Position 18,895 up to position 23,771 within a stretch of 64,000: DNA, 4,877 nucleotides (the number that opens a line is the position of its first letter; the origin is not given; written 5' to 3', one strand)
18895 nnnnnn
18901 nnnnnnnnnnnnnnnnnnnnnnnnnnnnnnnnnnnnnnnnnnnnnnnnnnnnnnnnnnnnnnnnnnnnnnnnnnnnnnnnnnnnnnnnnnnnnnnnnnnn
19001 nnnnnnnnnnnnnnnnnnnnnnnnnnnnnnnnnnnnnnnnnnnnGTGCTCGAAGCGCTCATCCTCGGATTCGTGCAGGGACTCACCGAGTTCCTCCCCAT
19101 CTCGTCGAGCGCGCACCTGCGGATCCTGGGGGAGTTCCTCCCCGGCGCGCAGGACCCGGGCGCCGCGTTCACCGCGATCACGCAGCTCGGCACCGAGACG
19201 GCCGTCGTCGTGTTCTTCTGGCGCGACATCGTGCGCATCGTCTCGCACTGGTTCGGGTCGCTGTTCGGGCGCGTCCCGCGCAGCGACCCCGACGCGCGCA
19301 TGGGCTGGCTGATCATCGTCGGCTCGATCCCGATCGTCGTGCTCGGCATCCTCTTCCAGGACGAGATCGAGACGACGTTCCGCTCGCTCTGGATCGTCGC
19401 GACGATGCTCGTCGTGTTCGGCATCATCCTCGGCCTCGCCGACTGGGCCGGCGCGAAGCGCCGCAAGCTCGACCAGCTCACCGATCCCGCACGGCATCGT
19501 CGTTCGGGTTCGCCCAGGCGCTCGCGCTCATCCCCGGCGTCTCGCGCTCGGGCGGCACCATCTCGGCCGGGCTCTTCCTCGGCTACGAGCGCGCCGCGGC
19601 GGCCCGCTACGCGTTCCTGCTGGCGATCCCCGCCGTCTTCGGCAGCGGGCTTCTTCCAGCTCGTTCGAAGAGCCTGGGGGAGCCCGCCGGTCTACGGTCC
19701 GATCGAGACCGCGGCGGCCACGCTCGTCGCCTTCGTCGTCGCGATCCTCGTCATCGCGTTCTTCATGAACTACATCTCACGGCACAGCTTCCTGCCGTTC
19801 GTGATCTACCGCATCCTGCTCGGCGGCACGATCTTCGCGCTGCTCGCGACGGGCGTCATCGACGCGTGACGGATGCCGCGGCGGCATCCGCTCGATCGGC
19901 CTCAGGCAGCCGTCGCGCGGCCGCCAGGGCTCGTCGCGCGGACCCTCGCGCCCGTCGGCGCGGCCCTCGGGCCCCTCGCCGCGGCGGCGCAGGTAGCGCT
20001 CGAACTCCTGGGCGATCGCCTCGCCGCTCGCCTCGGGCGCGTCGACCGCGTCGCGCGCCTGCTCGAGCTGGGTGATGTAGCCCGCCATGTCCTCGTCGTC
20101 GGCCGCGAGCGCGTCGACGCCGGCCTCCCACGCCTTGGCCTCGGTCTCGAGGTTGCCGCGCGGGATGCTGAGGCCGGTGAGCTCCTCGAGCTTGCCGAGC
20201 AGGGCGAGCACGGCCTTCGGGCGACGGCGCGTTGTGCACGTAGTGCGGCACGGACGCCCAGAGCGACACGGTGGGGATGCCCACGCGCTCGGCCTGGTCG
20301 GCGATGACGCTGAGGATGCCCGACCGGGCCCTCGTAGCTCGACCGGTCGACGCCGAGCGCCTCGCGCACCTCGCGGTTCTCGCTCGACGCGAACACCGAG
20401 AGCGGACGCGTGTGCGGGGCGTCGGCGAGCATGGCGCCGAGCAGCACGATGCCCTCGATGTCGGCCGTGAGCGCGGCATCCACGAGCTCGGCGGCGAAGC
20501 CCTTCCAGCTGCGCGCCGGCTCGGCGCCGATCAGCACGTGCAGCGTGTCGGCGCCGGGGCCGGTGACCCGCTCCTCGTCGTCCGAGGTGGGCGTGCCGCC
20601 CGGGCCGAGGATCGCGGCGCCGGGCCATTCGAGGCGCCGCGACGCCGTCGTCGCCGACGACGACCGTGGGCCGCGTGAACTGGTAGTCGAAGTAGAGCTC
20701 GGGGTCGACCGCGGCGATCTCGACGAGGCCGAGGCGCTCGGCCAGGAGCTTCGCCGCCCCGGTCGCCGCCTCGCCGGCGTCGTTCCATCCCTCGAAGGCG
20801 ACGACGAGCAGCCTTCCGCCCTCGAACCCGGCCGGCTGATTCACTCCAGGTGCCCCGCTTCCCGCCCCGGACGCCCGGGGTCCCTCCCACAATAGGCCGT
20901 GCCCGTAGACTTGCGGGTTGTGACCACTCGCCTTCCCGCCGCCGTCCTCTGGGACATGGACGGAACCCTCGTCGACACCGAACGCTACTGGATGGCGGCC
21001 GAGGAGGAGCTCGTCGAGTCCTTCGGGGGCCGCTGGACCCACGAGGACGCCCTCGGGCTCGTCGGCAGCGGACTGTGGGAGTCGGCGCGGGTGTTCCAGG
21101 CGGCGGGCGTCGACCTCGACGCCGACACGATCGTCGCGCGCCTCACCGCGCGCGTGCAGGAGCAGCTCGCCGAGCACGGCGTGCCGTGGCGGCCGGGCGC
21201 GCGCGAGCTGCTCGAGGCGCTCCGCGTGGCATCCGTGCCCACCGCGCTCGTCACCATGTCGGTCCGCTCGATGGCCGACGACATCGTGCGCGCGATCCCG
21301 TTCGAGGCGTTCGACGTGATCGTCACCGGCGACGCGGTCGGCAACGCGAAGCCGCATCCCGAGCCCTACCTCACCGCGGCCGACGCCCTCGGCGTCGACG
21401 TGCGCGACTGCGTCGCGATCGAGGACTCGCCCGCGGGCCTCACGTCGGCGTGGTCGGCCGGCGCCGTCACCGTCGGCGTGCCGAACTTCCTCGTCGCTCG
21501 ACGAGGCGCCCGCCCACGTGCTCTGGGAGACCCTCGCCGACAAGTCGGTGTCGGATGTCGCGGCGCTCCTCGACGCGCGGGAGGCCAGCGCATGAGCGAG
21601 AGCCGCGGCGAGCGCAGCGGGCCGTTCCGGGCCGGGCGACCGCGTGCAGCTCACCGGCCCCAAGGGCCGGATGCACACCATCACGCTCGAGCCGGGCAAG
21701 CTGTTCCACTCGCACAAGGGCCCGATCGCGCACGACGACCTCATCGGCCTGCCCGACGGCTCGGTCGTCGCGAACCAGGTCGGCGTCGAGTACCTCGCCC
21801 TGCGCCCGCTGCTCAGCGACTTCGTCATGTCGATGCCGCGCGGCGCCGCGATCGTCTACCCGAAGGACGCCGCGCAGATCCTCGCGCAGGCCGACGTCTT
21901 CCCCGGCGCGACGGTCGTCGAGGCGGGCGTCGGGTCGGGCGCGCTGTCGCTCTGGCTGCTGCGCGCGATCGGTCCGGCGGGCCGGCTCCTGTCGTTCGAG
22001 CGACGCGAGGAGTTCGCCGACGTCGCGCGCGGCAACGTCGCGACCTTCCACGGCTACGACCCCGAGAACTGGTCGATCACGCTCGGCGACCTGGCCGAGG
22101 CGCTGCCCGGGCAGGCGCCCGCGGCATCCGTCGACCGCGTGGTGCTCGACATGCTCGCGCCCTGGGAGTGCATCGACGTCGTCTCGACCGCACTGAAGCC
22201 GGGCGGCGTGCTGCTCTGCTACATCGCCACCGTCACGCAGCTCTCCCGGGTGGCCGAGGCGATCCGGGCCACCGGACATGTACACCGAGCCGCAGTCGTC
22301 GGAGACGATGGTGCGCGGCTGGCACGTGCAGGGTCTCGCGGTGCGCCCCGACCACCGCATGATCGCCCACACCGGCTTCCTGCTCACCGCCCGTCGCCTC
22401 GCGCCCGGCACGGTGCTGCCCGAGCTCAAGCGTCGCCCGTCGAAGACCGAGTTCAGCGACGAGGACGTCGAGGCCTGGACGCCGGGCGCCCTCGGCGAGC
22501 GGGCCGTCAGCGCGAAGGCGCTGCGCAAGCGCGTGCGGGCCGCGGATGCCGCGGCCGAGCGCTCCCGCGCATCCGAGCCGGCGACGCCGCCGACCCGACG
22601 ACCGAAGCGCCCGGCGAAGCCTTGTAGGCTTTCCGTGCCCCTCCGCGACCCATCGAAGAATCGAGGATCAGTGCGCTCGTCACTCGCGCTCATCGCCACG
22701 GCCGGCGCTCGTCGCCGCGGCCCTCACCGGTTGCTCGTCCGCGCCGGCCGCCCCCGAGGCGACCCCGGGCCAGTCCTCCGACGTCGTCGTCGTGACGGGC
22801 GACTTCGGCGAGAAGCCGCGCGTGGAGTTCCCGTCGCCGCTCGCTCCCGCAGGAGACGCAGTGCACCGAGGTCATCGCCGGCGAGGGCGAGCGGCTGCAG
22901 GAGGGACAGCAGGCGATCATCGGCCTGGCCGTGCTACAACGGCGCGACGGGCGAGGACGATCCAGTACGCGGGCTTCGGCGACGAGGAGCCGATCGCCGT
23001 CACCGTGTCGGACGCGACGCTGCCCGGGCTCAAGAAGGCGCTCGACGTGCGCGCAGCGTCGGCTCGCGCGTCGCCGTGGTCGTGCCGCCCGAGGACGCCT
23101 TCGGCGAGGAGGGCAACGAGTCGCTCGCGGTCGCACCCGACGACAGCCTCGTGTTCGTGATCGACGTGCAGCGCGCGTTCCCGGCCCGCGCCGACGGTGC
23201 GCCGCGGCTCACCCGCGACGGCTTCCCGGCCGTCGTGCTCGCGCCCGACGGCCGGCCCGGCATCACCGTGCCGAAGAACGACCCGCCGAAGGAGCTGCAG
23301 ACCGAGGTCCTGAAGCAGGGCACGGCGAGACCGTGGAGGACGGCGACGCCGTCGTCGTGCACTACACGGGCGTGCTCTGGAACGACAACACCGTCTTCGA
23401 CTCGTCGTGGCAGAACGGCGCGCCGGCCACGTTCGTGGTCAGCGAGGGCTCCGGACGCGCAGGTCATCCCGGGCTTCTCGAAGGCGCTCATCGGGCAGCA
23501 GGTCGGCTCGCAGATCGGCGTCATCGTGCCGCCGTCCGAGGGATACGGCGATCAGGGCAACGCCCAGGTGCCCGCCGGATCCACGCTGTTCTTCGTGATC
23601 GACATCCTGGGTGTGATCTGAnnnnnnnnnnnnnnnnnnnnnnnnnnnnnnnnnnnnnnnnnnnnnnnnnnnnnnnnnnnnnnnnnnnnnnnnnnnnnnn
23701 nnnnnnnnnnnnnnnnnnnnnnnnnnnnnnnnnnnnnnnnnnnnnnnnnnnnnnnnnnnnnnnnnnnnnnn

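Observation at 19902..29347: pafB-pafC-tatA-tatC-helY and a PAC2 gene are retained, but the Pup-proteasome core is missing where it normally sits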

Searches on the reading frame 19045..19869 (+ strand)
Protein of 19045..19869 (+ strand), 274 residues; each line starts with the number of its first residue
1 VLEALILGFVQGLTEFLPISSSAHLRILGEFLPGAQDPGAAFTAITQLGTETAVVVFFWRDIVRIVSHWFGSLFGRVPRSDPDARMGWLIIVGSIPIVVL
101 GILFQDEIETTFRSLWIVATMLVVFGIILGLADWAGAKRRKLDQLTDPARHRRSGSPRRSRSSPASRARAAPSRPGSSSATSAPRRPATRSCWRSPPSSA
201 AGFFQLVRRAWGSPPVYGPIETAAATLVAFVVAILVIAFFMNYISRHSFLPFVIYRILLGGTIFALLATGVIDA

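Call 6: search_protein_families(library=pfam, proteins=[window:19045-19869:+], max_evalue=0.01)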
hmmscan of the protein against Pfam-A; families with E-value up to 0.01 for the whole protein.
window:19045-19869:+ (274 aa): 1 family
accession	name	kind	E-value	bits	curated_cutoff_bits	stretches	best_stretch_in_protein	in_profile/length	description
PF02673.24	BacA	-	1.8e-54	185.6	33.4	2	4-145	1-144/257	Bacitracin resistance protein BacA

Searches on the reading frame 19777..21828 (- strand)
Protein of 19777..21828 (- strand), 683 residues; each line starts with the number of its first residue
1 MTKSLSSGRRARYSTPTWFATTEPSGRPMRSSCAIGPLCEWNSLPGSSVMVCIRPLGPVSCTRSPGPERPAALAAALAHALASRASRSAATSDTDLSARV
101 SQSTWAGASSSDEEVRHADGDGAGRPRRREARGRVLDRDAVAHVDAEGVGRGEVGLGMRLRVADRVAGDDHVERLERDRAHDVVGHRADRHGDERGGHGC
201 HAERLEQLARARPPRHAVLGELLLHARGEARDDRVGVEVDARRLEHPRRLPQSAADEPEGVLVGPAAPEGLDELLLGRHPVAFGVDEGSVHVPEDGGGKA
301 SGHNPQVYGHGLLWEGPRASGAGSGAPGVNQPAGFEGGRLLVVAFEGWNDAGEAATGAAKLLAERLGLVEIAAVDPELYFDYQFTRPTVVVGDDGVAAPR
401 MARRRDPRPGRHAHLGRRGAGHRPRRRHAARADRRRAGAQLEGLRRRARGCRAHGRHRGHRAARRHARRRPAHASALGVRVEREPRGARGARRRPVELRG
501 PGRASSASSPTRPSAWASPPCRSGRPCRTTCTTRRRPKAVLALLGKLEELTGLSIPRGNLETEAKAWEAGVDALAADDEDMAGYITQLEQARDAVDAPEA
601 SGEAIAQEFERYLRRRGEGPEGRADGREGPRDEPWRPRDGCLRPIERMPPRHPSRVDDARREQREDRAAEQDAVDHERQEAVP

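Call 6: search_protein_families(library=pfam, proteins=[window:19777-21828:-], max_evalue=0.01)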
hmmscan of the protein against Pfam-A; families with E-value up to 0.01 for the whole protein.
window:19777-21828:- (683 aa): 1 family
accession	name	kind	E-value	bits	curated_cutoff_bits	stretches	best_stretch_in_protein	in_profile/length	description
PF09754.15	PAC2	-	1e-19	71.7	25.8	2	344-401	1-60/215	PAC2 family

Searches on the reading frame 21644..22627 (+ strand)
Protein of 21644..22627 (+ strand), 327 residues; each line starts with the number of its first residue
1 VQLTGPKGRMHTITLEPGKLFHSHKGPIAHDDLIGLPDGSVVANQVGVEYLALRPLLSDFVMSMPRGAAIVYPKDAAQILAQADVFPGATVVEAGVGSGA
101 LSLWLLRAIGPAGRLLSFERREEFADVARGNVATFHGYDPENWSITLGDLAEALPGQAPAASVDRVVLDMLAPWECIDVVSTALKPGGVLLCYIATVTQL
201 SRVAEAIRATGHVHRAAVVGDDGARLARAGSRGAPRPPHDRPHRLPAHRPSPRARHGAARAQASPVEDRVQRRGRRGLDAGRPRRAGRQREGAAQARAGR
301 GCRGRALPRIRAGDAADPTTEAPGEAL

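Call 6: search_protein_families(library=pfam, proteins=[window:21644-22627:+], max_evalue=0.01)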
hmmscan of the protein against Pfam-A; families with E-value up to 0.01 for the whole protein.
window:21644-22627:+ (327 aa): 7 families
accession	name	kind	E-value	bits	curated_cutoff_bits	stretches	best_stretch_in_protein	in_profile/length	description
PF14801.12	TrmI-like_N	-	1.2e-20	73.7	24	1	2-42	10-50/50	TrmI-like N-terminal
PF08704.16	GCD14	-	2.2e-20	73.8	26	1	62-212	15-164/247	tRNA methyltransferase complex GCD14 subunit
PF01135.25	PCMT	-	1.7e-07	31.6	20.3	1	59-199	45-179/210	Protein-L-isoaspartate(D-aspartate) O-methyltransferase (PCMT)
PF13578.12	Methyltransf_24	-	2e-06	29.1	26.3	1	92-192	1-102/105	Methyltransferase domain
PF13847.12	Methyltransf_31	-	6.4e-05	23.1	27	1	88-200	4-118/145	Methyltransferase domain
PF13649.12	Methyltransf_25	-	0.00018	22.6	27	1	91-188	1-97/97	Methyltransferase domain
PF08242.18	Methyltransf_12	-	0.0014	19.7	30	1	92-190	1-98/98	Methyltransferase domain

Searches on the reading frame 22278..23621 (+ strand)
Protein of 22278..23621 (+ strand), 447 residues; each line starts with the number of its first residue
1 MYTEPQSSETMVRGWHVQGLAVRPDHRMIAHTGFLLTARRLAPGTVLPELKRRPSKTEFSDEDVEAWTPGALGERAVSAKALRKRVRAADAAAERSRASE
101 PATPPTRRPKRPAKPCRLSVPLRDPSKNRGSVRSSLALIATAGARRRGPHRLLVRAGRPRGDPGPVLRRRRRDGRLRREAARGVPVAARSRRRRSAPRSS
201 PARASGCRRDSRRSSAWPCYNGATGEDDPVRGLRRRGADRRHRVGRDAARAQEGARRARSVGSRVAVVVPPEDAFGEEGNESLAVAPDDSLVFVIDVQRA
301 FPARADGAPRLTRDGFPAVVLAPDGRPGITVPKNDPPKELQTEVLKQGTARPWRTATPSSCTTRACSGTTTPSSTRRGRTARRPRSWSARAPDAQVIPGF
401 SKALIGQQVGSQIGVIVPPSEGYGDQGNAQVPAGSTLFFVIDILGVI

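Call 6: search_protein_families(library=pfam, proteins=[window:22278-23621:+], max_evalue=0.01)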
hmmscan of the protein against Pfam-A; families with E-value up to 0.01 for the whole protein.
window:22278-23621:+ (447 aa): 1 family
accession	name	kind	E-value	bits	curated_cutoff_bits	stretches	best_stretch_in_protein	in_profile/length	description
PF00254.34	FKBP_C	-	1.6e-16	60.8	21.1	2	393-443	41-93/94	FKBP-type peptidyl-prolyl cis-trans isomerase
